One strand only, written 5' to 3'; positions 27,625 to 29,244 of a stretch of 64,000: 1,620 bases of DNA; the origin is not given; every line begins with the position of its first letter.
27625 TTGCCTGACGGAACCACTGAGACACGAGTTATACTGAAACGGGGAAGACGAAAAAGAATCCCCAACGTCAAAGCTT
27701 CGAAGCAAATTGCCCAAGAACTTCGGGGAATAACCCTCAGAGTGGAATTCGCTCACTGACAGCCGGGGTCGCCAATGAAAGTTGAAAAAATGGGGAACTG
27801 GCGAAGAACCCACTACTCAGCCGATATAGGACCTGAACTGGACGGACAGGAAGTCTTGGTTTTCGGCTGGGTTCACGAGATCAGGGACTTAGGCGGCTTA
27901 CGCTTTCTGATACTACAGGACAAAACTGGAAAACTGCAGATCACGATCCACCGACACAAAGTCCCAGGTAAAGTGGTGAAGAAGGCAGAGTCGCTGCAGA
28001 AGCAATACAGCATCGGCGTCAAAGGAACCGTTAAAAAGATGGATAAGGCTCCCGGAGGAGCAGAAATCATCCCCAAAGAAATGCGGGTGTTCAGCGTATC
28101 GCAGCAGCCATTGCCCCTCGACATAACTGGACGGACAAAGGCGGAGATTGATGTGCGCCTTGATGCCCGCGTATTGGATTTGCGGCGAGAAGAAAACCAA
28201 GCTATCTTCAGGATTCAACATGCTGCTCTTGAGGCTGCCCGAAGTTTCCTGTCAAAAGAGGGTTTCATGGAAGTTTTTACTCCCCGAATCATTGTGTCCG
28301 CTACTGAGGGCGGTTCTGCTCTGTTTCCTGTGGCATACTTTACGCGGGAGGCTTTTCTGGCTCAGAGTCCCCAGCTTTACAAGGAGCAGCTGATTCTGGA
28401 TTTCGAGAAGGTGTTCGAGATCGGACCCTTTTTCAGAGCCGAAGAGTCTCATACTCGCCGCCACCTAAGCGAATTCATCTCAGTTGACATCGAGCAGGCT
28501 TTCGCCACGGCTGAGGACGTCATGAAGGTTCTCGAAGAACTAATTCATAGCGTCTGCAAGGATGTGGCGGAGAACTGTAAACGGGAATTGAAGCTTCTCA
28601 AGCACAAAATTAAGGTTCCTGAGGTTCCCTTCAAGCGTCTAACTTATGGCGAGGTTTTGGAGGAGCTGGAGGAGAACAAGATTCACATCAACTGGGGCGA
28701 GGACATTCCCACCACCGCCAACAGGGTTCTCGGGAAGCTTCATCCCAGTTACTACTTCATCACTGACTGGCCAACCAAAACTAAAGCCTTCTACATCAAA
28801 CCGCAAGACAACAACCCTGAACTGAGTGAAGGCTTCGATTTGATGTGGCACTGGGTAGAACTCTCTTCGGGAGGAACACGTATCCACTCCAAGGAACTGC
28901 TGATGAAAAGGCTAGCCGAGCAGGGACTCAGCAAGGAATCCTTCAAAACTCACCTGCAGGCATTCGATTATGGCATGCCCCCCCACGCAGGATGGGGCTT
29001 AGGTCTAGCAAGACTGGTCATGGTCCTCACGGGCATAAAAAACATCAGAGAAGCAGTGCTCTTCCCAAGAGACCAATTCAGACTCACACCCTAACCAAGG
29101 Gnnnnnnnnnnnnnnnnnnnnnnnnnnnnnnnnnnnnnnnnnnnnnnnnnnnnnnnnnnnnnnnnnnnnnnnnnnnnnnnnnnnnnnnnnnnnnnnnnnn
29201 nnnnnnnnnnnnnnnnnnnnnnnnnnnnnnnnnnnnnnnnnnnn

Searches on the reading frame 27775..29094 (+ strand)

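Call 23: search_protein_families(library=pfam, proteins=[window:27775-29094:+], max_evalue=0.001)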
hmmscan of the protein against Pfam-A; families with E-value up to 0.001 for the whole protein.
window:27775-29094:+ (439 aa): 3 families
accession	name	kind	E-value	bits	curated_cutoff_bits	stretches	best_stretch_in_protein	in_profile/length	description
PF00152.25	tRNA-synt_2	-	1.5e-87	294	25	1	126-434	3-308/308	tRNA synthetases class II (D, K and N)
PF01336.31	tRNA_anti-codon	-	1.5e-13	50.9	27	1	27-105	1-74/75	OB-fold nucleic acid binding domain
PF01409.25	tRNA-synt_2d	-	8.4e-05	22.6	19.8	0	404-427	212-235/246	tRNA synthetases class II core domain (F)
